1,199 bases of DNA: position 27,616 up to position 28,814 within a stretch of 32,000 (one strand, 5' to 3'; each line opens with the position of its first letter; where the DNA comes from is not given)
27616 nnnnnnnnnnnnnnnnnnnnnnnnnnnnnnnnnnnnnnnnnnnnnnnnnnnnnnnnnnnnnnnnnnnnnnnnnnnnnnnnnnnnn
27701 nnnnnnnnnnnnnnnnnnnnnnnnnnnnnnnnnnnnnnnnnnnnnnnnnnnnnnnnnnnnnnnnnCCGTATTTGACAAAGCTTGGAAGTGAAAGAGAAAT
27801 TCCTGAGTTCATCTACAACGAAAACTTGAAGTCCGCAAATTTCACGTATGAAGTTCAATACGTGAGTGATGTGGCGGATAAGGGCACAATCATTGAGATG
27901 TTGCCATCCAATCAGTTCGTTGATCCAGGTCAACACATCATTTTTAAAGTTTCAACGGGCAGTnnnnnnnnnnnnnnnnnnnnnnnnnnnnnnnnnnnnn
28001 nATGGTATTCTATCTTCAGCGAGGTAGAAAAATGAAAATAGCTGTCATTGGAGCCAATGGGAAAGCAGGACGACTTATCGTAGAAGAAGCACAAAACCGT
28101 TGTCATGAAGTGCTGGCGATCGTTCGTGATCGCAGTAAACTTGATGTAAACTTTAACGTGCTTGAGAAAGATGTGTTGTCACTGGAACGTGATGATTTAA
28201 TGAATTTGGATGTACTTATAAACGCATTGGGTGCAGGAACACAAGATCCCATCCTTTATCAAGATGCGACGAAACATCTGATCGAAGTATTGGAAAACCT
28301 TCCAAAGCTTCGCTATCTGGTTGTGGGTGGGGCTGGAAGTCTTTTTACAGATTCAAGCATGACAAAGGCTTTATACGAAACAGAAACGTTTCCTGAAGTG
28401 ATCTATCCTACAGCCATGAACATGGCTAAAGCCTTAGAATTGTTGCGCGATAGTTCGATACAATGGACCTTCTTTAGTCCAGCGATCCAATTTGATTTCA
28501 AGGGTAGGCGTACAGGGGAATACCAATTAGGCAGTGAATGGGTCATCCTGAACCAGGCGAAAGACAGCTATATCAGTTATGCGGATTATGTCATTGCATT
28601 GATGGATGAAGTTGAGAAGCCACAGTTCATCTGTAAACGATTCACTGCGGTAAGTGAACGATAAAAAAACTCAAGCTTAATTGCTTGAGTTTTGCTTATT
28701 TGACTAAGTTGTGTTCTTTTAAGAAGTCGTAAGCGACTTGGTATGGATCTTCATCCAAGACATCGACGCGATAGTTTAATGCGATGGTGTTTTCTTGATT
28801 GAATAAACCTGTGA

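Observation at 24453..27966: MacB/FtsX-type ABC transporter translationally coupled to a kinase-less, PBP-less PASTA-repeat membrane protein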

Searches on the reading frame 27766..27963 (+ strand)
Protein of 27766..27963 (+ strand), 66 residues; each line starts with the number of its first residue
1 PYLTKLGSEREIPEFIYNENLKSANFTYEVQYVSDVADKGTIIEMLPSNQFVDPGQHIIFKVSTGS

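Call 33: search_protein_families(library=pfam, proteins=[window:27766-27963:+], max_evalue=10)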
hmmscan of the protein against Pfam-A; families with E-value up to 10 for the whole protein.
seq(66 aa): 1 family
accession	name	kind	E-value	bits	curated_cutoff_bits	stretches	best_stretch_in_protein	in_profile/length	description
PF03793.24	PASTA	-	0.00029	21.2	23.2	1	19-64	16-64/64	PASTA domain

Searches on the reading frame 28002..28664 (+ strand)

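Call 70: search_protein_families(library=pfam, proteins=[window:28002-28664:+], max_evalue=0.00001)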
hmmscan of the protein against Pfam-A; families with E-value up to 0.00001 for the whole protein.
window:28002-28664:+ (220 aa): 1 family
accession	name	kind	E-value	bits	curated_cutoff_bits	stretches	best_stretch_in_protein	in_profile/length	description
PF13460.12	NAD_binding_10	-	1.8e-15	57.7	27.2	1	17-196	1-176/184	NAD(P)H-binding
